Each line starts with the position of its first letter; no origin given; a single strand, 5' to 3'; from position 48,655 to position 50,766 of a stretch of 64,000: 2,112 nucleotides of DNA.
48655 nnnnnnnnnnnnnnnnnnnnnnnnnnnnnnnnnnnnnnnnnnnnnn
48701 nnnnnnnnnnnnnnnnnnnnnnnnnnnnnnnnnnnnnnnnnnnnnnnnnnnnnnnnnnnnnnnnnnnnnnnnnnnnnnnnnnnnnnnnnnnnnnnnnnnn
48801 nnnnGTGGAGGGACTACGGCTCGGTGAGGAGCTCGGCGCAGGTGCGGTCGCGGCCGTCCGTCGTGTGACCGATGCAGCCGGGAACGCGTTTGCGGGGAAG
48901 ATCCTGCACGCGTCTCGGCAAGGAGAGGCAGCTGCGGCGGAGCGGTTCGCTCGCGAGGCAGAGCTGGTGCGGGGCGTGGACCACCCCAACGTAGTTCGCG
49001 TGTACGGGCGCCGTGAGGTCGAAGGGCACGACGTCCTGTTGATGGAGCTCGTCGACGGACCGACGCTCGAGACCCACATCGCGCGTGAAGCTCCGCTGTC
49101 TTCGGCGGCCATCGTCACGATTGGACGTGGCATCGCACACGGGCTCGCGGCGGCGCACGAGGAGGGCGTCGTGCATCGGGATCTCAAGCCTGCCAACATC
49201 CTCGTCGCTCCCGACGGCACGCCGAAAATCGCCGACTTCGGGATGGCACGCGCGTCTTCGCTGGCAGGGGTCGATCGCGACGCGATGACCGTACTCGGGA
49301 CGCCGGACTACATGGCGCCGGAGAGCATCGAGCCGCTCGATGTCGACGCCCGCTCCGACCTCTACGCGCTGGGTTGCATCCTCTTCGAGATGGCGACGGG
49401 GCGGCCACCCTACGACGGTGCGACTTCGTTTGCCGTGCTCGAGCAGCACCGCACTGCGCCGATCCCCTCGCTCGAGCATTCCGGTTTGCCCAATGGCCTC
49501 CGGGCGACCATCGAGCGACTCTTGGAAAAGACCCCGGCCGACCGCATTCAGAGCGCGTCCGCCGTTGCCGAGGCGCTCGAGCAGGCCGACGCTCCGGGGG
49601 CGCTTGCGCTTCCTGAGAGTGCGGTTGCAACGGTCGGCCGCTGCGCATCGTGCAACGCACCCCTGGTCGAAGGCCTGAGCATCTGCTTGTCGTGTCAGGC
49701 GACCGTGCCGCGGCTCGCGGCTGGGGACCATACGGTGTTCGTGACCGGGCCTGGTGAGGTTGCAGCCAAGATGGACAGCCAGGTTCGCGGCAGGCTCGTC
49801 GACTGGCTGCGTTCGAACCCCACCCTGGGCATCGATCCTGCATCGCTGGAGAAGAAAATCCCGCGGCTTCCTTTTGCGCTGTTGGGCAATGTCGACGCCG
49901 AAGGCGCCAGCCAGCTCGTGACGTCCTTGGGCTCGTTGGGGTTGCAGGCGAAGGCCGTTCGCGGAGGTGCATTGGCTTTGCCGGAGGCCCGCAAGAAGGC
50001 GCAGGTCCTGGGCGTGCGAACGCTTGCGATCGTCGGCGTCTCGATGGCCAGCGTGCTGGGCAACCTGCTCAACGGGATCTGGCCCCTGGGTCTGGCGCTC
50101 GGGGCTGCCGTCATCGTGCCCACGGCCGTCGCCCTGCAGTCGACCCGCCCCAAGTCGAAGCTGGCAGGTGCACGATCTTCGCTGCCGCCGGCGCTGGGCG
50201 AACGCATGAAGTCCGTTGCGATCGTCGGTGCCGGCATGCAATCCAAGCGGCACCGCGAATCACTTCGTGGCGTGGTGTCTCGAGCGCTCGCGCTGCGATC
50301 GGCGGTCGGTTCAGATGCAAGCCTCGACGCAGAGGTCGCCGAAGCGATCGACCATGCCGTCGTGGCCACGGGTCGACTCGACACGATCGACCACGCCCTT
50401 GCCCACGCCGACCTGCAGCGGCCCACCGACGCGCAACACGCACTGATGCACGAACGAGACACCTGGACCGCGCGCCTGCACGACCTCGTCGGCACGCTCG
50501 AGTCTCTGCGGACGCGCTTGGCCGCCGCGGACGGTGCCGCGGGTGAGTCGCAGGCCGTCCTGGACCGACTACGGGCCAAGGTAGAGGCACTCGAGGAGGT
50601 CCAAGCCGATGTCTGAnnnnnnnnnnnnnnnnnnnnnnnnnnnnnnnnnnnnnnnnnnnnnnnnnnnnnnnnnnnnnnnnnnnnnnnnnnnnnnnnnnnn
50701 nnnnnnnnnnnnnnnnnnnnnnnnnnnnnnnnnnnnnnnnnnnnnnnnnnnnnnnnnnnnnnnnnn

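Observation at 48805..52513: Translationally coupled kinase / pseudokinase pair with identical architecture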

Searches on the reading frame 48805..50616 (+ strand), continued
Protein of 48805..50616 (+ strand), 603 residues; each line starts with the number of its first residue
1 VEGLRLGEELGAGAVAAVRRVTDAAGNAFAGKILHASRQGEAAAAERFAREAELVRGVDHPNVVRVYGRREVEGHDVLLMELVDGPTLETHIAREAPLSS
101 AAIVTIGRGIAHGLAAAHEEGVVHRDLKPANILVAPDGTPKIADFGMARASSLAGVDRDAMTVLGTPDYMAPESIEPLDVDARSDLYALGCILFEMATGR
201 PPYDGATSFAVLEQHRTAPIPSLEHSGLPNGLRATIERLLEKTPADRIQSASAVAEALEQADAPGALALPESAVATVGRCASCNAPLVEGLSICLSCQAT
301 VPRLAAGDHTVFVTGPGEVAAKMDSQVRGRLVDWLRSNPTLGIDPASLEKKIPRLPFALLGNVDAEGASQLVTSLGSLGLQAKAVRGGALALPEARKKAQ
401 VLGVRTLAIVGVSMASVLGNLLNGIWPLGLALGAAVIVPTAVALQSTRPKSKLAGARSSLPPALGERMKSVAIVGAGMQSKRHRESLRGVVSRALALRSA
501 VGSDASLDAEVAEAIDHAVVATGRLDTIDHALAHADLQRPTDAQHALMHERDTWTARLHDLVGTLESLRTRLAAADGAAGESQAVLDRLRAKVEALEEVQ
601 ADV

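Call 77: find_encoding_contigs(protein=P0202, flank=3500, max_places=1)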
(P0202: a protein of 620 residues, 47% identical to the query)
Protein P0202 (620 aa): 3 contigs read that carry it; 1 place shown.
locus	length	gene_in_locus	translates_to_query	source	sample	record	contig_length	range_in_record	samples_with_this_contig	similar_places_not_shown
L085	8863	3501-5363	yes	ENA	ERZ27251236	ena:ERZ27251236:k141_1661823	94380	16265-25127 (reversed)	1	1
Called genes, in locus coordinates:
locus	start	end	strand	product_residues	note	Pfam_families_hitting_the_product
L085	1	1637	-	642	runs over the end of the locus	PF00890:FAD_binding_2, PF01266:DAO (weak), PF02910:Succ_DH_flav_C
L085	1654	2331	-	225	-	-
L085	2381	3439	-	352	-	PF00135:COesterase, PF20434:BD-FAE, PF07859:Abhydrolase_3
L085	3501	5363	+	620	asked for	PF00069:Pkinase, PF07714:PK_Tyr_Ser-Thr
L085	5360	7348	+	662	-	PF00069:Pkinase, PF07714:PK_Tyr_Ser-Thr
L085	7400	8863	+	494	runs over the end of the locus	-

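Call 78: find_encoding_contigs(protein=P0212, flank=3500, max_places=1)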
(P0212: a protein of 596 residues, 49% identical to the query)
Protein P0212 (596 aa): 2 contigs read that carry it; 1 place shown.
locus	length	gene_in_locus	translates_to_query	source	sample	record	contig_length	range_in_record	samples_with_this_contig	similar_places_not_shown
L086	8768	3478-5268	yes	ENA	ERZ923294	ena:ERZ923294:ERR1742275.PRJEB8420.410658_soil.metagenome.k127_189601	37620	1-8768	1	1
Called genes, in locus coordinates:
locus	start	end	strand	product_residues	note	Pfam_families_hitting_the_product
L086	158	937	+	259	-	PF02463:SMC_N (faint), PF13476:AAA_23 (weak), PF00005:ABC_tran, PF13304:AAA_21 (faint), PF12399:BCA_ABC_TP_C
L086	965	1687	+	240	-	PF00005:ABC_tran, PF13304:AAA_21 (faint)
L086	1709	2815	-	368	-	PF01757:Acyl_transf_3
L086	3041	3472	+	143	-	PF03928:HbpS-like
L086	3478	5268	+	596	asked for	PF00069:Pkinase, PF07714:PK_Tyr_Ser-Thr, PF03109:ABC1 (weak)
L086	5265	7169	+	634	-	PF00069:Pkinase, PF07714:PK_Tyr_Ser-Thr (weak)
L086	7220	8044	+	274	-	PF00106:adh_short, PF08659:KR, PF13561:adh_short_C2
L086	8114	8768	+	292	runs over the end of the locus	PF01738:DLH, PF02129:Peptidase_S15, PF12146:Hydrolase_4 (faint), PF00326:Peptidase_S9 (faint), PF08840:BAAT_C (faint)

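Call 83: fold_search(model_id=the predicted structure, library=pdb)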
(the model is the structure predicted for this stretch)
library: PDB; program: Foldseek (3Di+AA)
matches with E <= 10: 2000; with E <= 0.001: 2000
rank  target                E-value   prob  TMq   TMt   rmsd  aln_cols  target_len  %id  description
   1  9ymt                  2.5e-15  1.00  0.40  0.84   3.0       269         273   28  Staphylococcus aureus serine/threonine kinase Stk1 with inhibitor GW779439X (released 2026-03-11)
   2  4eqm_A                7.5e-15  1.00  0.38  0.82   3.2       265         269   28  Structural analysis of Staphylococcus aureus serine/threonine kinase PknB (released 2012-06-27)
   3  6vzk                  1.5e-14  1.00  0.37  0.83   3.5       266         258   31  Crystal structure of human CaMKII-alpha (CAMK2A)kinase domain (released 2020-04-22)
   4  7uis_A                1.7e-14  1.00  0.37  0.79   3.9       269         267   31  Cocrystal structure of human CaMKII-alpha (CAMK2A)kinase domain and GluN2B(S1303D) (released 2022-04-06)
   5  4eqm_D                2.1e-14  1.00  0.38  0.83   2.9       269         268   27  Structural analysis of Staphylococcus aureus serine/threonine kinase PknB (released 2012-06-27)
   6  6x5q_A                3.1e-14  1.00  0.37  0.80   4.0       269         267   31  Cocrystal structure of human CaMKII-alpha (CAMK2A)kinase domain and GluA1 (released 2020-12-23)
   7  5vlo_B                3.7e-14  1.00  0.37  0.73   3.8       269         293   30  The structure of human CamKII with bound inhibitor (released 2017-08-23)
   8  5u6y_A                4.1e-14  1.00  0.37  0.48   3.8       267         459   31  Pseudo-atomic model of the CaMKIIa holoenzyme. (released 2017-06-21)
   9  7uir_B                4.2e-14  1.00  0.37  0.83   3.5       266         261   32  Cocrystal structure of human CaMKII-alpha (CAMK2A)kinase domain and Tiam1 in complex with ATP (released 2022-04-06)
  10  7ujr_A                4.6e-14  1.00  0.37  0.78   4.0       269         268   32  Cocrystal structure of human CaMKII-alpha (CAMK2A)kinase domain and GluN2B (released 2022-04-13)
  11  6x5g_A                5.8e-14  1.00  0.36  0.79   4.2       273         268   30  Cocrystal structure of human CaMKII-alpha (CAMK2A)kinase domain and LRRC7 inhibitory domain (released 2020-12-23)
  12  6bab_A                6.3e-14  1.00  0.37  0.74   4.2       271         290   30  The structure of human CamKII with bound inhibitor (released 2017-11-29)
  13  2vz6_B                6.6e-14  1.00  0.37  0.73   3.8       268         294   31  Structure of human calcium calmodulin dependent protein kinase type II alpha (CAMK2A) in complex with Indirubin E804 (released 2008-08-26)
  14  8uso_B                7.2e-14  1.00  0.37  0.50   3.9       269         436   30  Full-length human CaMKII delta holoenzyme (released 2024-03-27)
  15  9blh_A                7.9e-14  1.00  0.37  0.74   3.8       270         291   30  Crystal structure of calcium/calmodulin-dependent protein kinase type II subunit delta complexed with ribociclib (released 2025-05-07)
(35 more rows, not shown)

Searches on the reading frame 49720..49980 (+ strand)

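Call 44: search_protein_families(library=pfam, proteins=[window:49720-49980:+], max_evalue=10)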
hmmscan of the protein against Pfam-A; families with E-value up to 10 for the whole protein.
window:49720-49980:+ (87 aa): 1 family
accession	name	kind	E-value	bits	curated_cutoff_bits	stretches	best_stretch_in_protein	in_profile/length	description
PF09598.15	Stm1_N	-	0.066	14.4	23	1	51-76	6-26/70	Stm1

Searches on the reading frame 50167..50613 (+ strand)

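Call 44: search_protein_families(library=pfam, proteins=[window:50167-50613:+], max_evalue=10)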
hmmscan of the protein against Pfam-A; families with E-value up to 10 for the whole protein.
seq(149 aa): 5 families
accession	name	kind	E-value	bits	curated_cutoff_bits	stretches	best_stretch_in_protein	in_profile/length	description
PF23991.1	DUF7310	-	0.0082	17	40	1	70-140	4-75/83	Coiled-coil region of unknown function (DUF7310)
PF14197.11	Cep57_CLD_2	-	0.021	15.3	27.1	1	70-120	11-56/67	Centrosome localisation domain of PPC89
PF07328.17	VirD1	-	0.056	13.9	28.2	1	26-114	35-125/142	T-DNA border endonuclease VirD1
PF06005.17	ZapB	-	0.11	13.4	31.5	1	88-112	46-70/71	Cell division protein ZapB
PF16526.10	CLZ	-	0.16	12.8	26.7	1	93-144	22-70/71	C-terminal leucine zipper domain of cyclic nucleotide-gated channels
